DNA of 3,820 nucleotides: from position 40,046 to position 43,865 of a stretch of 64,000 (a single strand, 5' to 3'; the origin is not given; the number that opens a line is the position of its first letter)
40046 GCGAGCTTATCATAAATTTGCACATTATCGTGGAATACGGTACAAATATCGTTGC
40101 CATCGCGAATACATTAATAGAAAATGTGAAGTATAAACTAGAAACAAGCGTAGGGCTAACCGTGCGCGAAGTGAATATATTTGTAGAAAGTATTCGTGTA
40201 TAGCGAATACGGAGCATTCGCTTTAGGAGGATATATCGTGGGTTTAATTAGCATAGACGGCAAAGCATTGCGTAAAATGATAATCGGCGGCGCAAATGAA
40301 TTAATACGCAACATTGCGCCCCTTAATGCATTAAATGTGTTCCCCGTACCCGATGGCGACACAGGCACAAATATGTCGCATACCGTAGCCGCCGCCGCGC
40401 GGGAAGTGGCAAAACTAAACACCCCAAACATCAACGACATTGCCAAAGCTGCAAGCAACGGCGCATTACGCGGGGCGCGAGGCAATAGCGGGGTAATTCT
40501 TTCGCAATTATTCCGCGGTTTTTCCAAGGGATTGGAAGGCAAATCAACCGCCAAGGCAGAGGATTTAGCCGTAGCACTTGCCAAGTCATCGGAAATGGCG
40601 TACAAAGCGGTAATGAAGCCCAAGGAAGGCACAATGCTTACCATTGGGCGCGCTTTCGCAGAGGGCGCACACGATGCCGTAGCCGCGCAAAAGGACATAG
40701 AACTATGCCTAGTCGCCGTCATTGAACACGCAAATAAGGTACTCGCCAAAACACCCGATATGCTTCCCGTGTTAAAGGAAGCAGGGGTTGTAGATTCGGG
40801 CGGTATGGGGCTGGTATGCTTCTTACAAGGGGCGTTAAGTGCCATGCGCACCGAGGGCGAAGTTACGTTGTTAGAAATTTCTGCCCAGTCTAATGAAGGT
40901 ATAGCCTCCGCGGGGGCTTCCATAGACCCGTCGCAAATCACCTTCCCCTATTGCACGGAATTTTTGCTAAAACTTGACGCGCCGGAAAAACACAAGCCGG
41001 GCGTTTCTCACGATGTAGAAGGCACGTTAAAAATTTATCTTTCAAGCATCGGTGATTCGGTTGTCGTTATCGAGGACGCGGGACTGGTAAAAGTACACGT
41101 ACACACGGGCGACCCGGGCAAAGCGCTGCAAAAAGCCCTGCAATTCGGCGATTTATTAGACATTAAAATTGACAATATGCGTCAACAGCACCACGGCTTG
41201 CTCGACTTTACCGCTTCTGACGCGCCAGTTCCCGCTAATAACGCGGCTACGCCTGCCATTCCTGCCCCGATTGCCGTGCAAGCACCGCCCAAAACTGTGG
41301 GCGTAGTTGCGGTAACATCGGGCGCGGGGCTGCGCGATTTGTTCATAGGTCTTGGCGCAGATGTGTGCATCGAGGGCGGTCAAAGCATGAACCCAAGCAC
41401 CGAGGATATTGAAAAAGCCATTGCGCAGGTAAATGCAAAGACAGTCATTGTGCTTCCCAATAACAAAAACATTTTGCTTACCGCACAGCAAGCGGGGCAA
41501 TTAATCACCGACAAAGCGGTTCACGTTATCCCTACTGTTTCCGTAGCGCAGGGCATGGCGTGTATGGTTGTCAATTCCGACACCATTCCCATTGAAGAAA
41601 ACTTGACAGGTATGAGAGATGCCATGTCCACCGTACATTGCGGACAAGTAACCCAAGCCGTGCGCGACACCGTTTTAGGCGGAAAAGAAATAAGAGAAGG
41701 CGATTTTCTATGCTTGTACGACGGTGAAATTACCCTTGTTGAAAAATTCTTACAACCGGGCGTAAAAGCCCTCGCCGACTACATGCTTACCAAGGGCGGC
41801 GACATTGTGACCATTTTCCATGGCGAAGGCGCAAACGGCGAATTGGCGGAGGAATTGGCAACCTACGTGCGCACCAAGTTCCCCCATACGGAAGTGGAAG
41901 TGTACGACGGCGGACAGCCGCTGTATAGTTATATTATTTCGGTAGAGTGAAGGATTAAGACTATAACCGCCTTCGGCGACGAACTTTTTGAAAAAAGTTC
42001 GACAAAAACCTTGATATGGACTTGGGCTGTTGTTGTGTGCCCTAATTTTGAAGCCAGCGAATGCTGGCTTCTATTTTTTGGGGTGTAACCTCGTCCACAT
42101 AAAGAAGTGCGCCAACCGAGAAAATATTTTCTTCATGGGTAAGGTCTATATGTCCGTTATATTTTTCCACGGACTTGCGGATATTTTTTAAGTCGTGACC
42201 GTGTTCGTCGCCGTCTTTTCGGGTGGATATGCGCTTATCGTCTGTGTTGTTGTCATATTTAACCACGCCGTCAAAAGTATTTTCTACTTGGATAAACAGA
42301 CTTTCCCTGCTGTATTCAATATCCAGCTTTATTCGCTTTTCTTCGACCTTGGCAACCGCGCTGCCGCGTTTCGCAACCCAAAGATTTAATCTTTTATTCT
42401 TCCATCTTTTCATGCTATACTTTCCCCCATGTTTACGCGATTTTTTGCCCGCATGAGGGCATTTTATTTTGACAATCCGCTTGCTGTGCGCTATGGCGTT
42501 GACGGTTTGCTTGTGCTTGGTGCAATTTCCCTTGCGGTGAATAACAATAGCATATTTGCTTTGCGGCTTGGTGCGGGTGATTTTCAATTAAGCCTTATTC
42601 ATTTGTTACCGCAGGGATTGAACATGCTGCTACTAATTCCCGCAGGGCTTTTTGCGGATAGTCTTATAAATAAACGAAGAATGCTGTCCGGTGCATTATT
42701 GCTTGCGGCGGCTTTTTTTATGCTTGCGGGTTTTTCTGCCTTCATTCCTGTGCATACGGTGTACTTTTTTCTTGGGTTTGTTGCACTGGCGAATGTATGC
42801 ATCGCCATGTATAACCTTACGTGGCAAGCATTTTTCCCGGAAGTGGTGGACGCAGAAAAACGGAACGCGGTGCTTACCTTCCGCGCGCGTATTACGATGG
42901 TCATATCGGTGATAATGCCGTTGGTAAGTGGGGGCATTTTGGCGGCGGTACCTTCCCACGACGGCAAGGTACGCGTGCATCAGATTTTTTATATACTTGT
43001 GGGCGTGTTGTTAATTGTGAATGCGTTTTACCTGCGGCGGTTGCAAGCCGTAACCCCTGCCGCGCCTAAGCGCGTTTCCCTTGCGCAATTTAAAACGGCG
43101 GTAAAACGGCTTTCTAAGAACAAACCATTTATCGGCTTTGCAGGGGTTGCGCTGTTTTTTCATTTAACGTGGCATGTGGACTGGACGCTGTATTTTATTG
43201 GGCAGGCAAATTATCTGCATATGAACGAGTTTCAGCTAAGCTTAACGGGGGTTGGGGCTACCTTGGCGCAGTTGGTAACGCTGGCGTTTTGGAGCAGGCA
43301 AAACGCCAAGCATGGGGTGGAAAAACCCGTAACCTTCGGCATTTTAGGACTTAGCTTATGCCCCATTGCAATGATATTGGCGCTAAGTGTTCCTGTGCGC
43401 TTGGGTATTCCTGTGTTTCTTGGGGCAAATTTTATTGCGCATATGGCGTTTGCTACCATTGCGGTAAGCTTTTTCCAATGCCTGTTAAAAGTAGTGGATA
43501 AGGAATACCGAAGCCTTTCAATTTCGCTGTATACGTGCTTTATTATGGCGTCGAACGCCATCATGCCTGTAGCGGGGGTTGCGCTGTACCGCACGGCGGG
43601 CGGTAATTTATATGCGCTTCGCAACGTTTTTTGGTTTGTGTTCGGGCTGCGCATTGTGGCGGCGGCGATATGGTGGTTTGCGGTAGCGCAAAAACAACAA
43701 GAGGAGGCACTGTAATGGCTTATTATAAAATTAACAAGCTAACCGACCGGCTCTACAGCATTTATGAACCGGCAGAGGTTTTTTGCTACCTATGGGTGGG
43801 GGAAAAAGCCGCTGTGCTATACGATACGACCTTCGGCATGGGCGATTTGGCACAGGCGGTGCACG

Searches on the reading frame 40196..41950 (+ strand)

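Call 71: search_protein_families(library=pfam, proteins=[window:40196-41950:+], max_evalue=0.00001)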
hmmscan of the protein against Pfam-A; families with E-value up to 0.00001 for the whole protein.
window:40196-41950:+ (584 aa): 3 families
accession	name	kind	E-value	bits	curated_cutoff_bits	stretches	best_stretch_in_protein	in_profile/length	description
PF13684.11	FakA-like_C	-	5.3e-76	255.2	23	1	369-584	1-216/216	Fatty acid kinase subunit A-like, C-terminal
PF02734.22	Dak2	-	5e-43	147.4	27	1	50-214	1-173/174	DAK2 domain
PF21645.3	FakA-like_M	-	1e-26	93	24.9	1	250-333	2-78/80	Fatty acid kinase subunit A-like, middle domain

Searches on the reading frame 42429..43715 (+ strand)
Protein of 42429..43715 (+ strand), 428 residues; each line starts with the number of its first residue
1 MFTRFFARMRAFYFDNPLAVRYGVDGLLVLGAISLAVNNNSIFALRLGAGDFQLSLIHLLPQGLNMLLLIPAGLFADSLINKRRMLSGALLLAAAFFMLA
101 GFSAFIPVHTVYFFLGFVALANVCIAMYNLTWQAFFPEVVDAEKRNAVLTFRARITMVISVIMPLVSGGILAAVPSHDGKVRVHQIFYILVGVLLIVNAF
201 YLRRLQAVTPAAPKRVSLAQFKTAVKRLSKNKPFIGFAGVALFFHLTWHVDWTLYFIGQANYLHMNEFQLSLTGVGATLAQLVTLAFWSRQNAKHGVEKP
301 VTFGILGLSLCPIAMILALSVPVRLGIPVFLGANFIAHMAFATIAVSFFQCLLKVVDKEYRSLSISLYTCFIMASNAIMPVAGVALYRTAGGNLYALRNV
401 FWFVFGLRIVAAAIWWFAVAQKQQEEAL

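Call 71: search_protein_families(library=pfam, proteins=[window:42429-43715:+], max_evalue=0.00001)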
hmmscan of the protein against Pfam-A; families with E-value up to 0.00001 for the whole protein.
window:42429-43715:+ (428 aa): 1 family
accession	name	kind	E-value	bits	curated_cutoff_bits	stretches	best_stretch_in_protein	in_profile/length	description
PF07690.21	MFS_1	-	2.9e-25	89.4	33.4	2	42-244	22-215/347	Major Facilitator Superfamily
